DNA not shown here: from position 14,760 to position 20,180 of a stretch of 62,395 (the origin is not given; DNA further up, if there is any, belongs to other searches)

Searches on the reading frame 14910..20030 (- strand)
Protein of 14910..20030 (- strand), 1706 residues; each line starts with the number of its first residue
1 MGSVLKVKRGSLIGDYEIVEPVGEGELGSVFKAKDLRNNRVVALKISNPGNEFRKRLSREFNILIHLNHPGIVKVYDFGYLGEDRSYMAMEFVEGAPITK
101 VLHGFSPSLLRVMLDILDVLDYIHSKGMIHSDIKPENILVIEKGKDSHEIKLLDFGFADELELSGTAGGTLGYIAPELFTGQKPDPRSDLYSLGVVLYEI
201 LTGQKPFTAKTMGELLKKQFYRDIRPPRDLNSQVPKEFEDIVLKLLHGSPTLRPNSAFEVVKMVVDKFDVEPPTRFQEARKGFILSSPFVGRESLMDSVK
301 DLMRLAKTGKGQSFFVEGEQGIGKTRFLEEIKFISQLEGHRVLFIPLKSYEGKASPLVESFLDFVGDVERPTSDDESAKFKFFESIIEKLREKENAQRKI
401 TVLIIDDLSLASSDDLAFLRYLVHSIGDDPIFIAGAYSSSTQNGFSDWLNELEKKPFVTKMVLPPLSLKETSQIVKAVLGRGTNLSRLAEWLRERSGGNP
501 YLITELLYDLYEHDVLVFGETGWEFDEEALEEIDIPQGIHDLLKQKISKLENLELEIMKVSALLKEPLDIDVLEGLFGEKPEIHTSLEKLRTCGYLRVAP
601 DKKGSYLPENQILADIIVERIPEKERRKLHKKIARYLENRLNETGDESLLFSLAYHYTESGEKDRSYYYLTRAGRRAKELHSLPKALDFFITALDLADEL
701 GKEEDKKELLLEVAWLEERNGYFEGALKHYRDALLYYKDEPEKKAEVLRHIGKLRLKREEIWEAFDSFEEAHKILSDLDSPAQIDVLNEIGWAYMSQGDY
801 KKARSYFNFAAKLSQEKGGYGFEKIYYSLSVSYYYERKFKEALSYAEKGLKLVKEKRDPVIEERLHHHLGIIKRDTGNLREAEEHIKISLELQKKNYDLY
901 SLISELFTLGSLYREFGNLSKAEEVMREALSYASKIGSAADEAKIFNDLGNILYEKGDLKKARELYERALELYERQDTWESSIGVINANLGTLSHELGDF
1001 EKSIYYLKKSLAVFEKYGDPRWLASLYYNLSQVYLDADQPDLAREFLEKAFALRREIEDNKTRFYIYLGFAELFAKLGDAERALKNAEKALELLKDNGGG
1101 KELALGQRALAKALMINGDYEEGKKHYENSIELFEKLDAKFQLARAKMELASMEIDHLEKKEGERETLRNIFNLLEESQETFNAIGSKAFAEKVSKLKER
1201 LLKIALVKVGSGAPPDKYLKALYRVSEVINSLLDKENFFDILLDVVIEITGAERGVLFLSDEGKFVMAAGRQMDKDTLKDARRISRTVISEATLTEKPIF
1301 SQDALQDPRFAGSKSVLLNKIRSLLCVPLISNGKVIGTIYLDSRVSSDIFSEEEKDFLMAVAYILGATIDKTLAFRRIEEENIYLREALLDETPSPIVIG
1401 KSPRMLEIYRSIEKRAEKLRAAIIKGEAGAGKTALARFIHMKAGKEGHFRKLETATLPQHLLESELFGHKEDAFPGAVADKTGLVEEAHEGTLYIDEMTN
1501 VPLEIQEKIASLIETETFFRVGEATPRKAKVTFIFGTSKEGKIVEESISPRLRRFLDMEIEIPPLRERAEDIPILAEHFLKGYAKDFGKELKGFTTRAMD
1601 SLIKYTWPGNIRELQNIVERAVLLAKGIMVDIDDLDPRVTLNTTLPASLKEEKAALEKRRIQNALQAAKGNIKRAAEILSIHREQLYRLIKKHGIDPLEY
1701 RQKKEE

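Call 25: find_homologous_proteins(query=window:14910-20030:-, max_evalue=1e-50)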
Query window:14910-20030:- (1706 aa): 403 proteins with E <= 1e-50 among 8000 candidates; the best 120 are listed.
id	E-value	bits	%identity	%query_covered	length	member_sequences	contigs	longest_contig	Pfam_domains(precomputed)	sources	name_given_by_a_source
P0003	0.0e+0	3539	93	100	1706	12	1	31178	PF10602.16,PF13185.13,PF13401.13,PF07728.21,PF13191.13,PF13374.13,PF07714.24,PF00069.32,PF25601.2,PF00515.35,PF05729.19,PF13424.13,PF14938.13,PF07719.24,PF25058.2,PF24885.2,PF13492.13,PF13428.13,PF14532.13,PF00158.33,PF17874.8,PF01590.33,PF02954.26,PF03109.23,PF13181.13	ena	-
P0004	0.0e+0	2729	71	100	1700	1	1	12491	PF10602.16,PF13185.13,PF00004.36,PF13401.13,PF07728.21,PF13191.13,PF13374.13,PF07721.21,PF07714.24,PF00069.32,PF25601.2,PF00515.35,PF05729.19,PF13424.13,PF28559.1,PF14938.13,PF07719.24,PF01636.30,PF13431.13,PF25058.2,PF13176.13,PF13492.13,PF18768.8,PF13428.13,PF14532.13,PF14559.13,PF00158.33,PF17874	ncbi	-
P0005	0.0e+0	1255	40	99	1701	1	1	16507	PF13185.13,PF13176.13,PF13492.13,PF00004.36,PF13401.13,PF14532.13,PF07728.21,PF13191.13,PF13374.13,PF07714.24,PF06414.19,PF00069.32,PF00158.33,PF17874.8,PF25601.2,PF01590.33,PF02954.26,PF00515.35,PF03109.23,PF13424.13,PF13432.13,PF13181.13,PF07719.24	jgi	jgi:Nif-specific regulatory protein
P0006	1.9e-291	988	34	98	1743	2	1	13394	PF20030.6,PF13185.13,PF00004.36,PF13401.13,PF07728.21,PF13191.13,PF13374.13,PF07714.24,PF00069.32,PF07724.21,PF25601.2,PF00515.35,PF13424.13,PF07719.24,PF13176.13,PF24885.2,PF13492.13,PF14532.13,PF00158.33,PF17874.8,PF01590.33,PF02954.26,PF13432.13,PF13181.13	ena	-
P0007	1.2e-290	986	34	98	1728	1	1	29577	PF13185.13,PF13176.13,PF24885.2,PF13492.13,PF00004.36,PF13401.13,PF14532.13,PF07728.21,PF13191.13,PF07714.24,PF00069.32,PF00158.33,PF07724.21,PF25601.2,PF01590.33,PF02954.26,PF00515.35,PF03109.23,PF13424.13,PF07719.24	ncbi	-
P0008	3.0e-274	931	32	98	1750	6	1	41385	PF20030.6,PF13185.13,PF13176.13,PF13492.13,PF00004.36,PF13401.13,PF14532.13,PF07728.21,PF13191.13,PF07714.24,PF00069.32,PF00158.33,PF17874.8,PF25601.2,PF01590.33,PF02954.26,PF00515.35,PF13424.13,PF07719.24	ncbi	-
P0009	1.1e-273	930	33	99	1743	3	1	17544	PF13185.13,PF13176.13,PF13492.13,PF00004.36,PF13401.13,PF14532.13,PF07728.21,PF13191.13,PF13374.13,PF07714.24,PF00069.32,PF00158.33,PF07724.21,PF25601.2,PF01590.33,PF02954.26,PF00515.35,PF03109.23,PF13424.13,PF07719.24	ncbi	ncbi:MAG: sigma 54-interacting transcriptional regulator [bacterium]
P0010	2.2e-272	925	34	99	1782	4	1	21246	PF13185.13,PF13176.13,PF24885.2,PF13492.13,PF00004.36,PF13401.13,PF13428.13,PF14532.13,PF07728.21,PF13191.13,PF13374.13,PF07714.24,PF00069.32,PF00158.33,PF17874.8,PF25601.2,PF01590.33,PF02954.26,PF00515.35,PF03109.23,PF13424.13,PF13181.13,PF07719.24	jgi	jgi:Nif-specific regulatory protein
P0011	5.5e-256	871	32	99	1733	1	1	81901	PF20030.6,PF13185.13,PF13176.13,PF13492.13,PF00004.36,PF13401.13,PF14532.13,PF01637.25,PF07728.21,PF13191.13,PF07714.24,PF00069.32,PF00158.33,PF17874.8,PF25601.2,PF01590.33,PF02954.26,PF00515.35,PF13424.13,PF13181.13,PF07719.24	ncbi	-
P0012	4.2e-252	858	31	99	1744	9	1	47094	PF13185.13,PF00004.36,PF13401.13,PF07728.21,PF13191.13,PF13374.13,PF07714.24,PF00069.32,PF07724.21,PF25601.2,PF00515.35,PF13424.13,PF07719.24,PF13384.13,PF13176.13,PF24885.2,PF13492.13,PF14532.13,PF17667.8,PF00158.33,PF17874.8,PF01590.33,PF02954.26,PF03109.23,PF13181.13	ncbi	-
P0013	5.6e-236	805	31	99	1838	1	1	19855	PF10602.16,PF20030.6,PF13185.13,PF13604.13,PF00004.36,PF13401.13,PF07728.21,PF13191.13,PF13374.13,PF07721.21,PF07714.24,PF00069.32,PF07724.21,PF25601.2,PF00515.35,PF13424.13,PF07719.24,PF13174.13,PF13176.13,PF13492.13,PF13428.13,PF14532.13,PF14559.13,PF00158.33,PF17874.8,PF01590.33,PF03109.23,PF1343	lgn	-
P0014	8.5e-233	794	31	99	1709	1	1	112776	PF10602.16,PF20030.6,PF13185.13,PF13414.13,PF00004.36,PF13401.13,PF05673.20,PF07728.21,PF13191.13,PF13374.13,PF07714.24,PF00069.32,PF07724.21,PF25601.2,PF00515.35,PF04212.25,PF13424.13,PF28559.1,PF14938.13,PF07719.24,PF01636.30,PF13174.13,PF13431.13,PF13176.13,PF24885.2,PF13492.13,PF13428.13,PF14532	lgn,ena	-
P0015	2.5e-232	792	33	98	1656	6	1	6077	PF10602.16,PF13185.13,PF13414.13,PF13401.13,PF07728.21,PF13191.13,PF13374.13,PF07714.24,PF00069.32,PF25601.2,PF00515.35,PF13424.13,PF14938.13,PF07719.24,PF13174.13,PF13431.13,PF13176.13,PF24885.2,PF13492.13,PF13428.13,PF14532.13,PF01637.25,PF10516.16,PF00158.33,PF17874.8,PF01590.33,PF02954.26,PF1343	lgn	-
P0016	9.3e-226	771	30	99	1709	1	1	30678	PF20030.6,PF13185.13,PF13414.13,PF13401.13,PF05673.20,PF07728.21,PF13191.13,PF13374.13,PF07714.24,PF00069.32,PF07724.21,PF25601.2,PF00515.35,PF13424.13,PF28559.1,PF14938.13,PF07719.24,PF01636.30,PF13174.13,PF13176.13,PF24885.2,PF13492.13,PF13428.13,PF14532.13,PF14559.13,PF10923.15,PF13371.13,PF25201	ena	-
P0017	1.8e-219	750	31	74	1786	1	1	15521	PF10602.16,PF12862.14,PF13185.13,PF07728.21,PF13191.13,PF13374.13,PF07714.24,PF00069.32,PF25601.2,PF00515.35,PF13424.13,PF28559.1,PF07719.24,PF13174.13,PF13176.13,PF24885.2,PF13492.13,PF13428.13,PF14532.13,PF00158.33,PF17874.8,PF01590.33,PF02954.26,PF03109.23,PF12895.14,PF13432.13,PF13181.13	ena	-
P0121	2.1e-90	322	29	41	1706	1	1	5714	PF07714.24,PF00069.32,PF13185.13,PF01590.33,PF00515.35,PF03109.23,PF13424.13,PF13492.13,PF07228.18,PF07719.24,PF13191.13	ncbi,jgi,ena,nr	ncbi:MAG: SpoIIE family protein phosphatase [Spirochaetes bacterium]|nr:SpoIIE family protein phosph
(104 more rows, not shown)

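Call 26: find_encoding_contigs(protein=P0004, flank=6000, max_places=3)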
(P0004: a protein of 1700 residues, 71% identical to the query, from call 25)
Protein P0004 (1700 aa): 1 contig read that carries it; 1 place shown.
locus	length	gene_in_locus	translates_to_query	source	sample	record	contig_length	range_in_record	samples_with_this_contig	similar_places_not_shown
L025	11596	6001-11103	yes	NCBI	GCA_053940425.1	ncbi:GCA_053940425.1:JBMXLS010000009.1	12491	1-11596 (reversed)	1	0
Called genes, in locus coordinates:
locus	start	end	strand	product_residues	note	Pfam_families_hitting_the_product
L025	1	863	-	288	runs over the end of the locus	PF00892:EamA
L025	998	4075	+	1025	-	-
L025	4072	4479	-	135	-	PF01894:YjbQ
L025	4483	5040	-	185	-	PF00156:Pribosyltran, PF14681:UPRTase (weak)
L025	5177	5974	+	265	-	PF01008:IF-2B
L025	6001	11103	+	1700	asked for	PF00069:Pkinase, PF07714:PK_Tyr_Ser-Thr, PF13191:AAA_16, PF13424:TPR_12, PF17874:TPR_MalT, PF13424:TPR_12, PF13424:TPR_12, PF17874:TPR_MalT, +32 more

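Call 27: find_encoding_contigs(protein=P0003, flank=6000, max_places=3)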
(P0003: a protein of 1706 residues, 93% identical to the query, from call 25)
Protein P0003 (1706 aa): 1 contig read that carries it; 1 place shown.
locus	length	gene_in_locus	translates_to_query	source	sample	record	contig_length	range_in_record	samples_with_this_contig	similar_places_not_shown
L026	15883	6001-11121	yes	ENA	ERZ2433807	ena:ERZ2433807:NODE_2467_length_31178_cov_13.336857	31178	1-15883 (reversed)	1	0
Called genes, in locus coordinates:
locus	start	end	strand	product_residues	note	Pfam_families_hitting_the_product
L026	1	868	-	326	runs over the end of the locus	PF03706:LPG_synthase_TM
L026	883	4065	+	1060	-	-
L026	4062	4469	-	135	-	PF01894:YjbQ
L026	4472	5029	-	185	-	PF00156:Pribosyltran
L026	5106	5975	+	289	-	PF01008:IF-2B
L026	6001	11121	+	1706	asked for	PF00069:Pkinase, PF07714:PK_Tyr_Ser-Thr, PF13191:AAA_16, PF17874:TPR_MalT, PF13424:TPR_12, PF01590:GAF, PF13185:GAF_2, PF00158:Sigma54_activat, +18 more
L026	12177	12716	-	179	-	PF00227:Proteasome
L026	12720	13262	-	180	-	PF00578:AhpC-TSA, PF08534:Redoxin, PF00255:GSHPx (weak), PF00085:Thioredoxin, PF13098:Thioredoxin_2, PF13905:Thioredoxin_8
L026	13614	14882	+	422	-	PF00079:Serpin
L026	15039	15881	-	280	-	?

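Call 28: find_encoding_contigs(protein=P0005, flank=6000, max_places=3)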
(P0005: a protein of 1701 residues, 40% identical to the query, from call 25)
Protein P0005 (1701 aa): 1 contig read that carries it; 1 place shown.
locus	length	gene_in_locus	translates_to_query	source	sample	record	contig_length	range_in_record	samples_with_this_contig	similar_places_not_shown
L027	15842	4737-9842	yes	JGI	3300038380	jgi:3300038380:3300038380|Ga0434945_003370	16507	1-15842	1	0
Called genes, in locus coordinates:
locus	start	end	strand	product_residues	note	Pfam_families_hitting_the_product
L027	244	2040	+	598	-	PF00654:Voltage_CLC, PF00571:CBS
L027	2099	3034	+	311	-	PF01008:IF-2B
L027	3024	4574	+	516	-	PF01039:Carboxyl_trans, PF03255:ACCA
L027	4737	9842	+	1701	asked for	PF00069:Pkinase, PF07714:PK_Tyr_Ser-Thr, PF13191:AAA_16, PF17874:TPR_MalT, PF01590:GAF, PF13185:GAF_2, PF13492:GAF_3, PF00158:Sigma54_activat, +15 more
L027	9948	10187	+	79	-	-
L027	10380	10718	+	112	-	-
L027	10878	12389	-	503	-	PF03023:MurJ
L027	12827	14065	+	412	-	PF15892:BNR_4 (faint)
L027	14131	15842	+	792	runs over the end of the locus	?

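Call 35: find_encoding_contigs(protein=P0007, flank=5000, max_places=2)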
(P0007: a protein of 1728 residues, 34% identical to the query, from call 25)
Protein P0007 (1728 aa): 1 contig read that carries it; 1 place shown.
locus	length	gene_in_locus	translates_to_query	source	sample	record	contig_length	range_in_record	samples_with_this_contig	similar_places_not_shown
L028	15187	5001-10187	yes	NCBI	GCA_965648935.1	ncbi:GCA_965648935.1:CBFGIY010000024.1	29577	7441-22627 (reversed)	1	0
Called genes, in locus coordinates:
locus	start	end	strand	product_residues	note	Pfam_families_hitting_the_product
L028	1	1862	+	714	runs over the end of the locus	PF19313:DUF5916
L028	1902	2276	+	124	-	PF00903:Glyoxalase (weak), PF18029:Glyoxalase_6 (weak), PF22677:Ble-like_N (weak)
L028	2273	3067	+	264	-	PF00440:TetR_N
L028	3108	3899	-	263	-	PF00795:CN_hydrolase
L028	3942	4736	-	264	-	PF02588:YitT_membrane, PF19700:DUF6198 (weak), PF10035:DUF2179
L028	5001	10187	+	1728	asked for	PF00069:Pkinase, PF07714:PK_Tyr_Ser-Thr, PF13191:AAA_16, PF13424:TPR_12, PF01590:GAF, PF13185:GAF_2, PF00004:AAA, PF00158:Sigma54_activat, +12 more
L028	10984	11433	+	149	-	PF01668:SmpB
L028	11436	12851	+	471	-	PF01520:Amidase_3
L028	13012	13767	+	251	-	PF01177:Asp_Glu_race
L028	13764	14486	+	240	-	PF01138:RNase_PH, PF03725:RNase_PH_C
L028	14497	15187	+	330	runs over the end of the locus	PF01479:S4, PF00849:PseudoU_synth_2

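Call 36: find_encoding_contigs(protein=P0008, flank=5000, max_places=2)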
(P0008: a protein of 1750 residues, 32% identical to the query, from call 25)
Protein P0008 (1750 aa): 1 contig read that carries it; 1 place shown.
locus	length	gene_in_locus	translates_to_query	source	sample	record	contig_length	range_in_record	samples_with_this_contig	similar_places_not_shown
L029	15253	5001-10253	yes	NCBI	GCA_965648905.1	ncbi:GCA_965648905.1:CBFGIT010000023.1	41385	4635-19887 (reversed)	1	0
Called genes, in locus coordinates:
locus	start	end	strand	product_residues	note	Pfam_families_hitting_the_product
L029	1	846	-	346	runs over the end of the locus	PF01297:ZnuA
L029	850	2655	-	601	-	PF07715:Plug, PF00593:TonB_dep_Rec_b-barrel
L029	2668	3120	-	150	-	PF01402:RHH_1, PF08753:NikR_C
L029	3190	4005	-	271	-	PF00795:CN_hydrolase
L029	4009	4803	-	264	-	PF02588:YitT_membrane, PF19700:DUF6198 (faint), PF10035:DUF2179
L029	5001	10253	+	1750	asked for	PF00069:Pkinase, PF07714:PK_Tyr_Ser-Thr, PF13191:AAA_16, PF13401:AAA_22, PF13424:TPR_12, PF01590:GAF, PF13185:GAF_2, PF00158:Sigma54_activat, +11 more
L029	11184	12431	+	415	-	PF00999:Na_H_Exchanger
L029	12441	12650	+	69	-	-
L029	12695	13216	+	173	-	-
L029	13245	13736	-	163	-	PF13482:RNase_H_2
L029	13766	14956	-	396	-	PF13091:PLDc_2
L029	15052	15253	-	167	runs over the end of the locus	PF10107:Endonuc_Holl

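Call 37: find_encoding_contigs(protein=P0010, flank=5000, max_places=2)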
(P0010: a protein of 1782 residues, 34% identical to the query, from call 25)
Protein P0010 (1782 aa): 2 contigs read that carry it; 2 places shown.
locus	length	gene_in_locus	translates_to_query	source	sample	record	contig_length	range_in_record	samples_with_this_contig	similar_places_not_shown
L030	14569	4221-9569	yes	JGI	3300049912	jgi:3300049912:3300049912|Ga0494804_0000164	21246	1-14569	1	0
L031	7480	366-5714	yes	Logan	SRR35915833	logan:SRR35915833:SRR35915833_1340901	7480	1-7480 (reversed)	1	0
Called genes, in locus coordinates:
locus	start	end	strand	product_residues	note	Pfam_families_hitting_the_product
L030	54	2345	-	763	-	PF08309:LVIVD, PF18962:Por_Secre_tail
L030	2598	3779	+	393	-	PF01053:Cys_Met_Meta_PP, PF06838:Met_gamma_lyase (weak), PF00155:Aminotran_1_2 (weak), PF00266:Aminotran_5 (weak)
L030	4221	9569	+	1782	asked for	PF00069:Pkinase, PF07714:PK_Tyr_Ser-Thr, PF13191:AAA_16, PF13424:TPR_12, PF01590:GAF, PF13185:GAF_2, PF00158:Sigma54_activat, PF14532:Sigma54_activ_2, +17 more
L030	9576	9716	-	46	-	-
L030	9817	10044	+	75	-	-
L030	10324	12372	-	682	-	PF00270:DEAD (faint), PF04851:ResIII, PF17757:UvrB_inter, PF27431:UvrB_3rd, PF00271:Helicase_C, PF12344:UvrB, PF02151:UVR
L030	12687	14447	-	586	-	PF13860:FlgD_ig, PF18962:Por_Secre_tail (weak)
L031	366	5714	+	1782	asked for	PF00069:Pkinase, PF07714:PK_Tyr_Ser-Thr, PF13191:AAA_16, PF13424:TPR_12, PF01590:GAF, PF13185:GAF_2, PF00158:Sigma54_activat, PF14532:Sigma54_activ_2, +17 more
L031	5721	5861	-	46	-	-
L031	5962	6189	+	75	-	-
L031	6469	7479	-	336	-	?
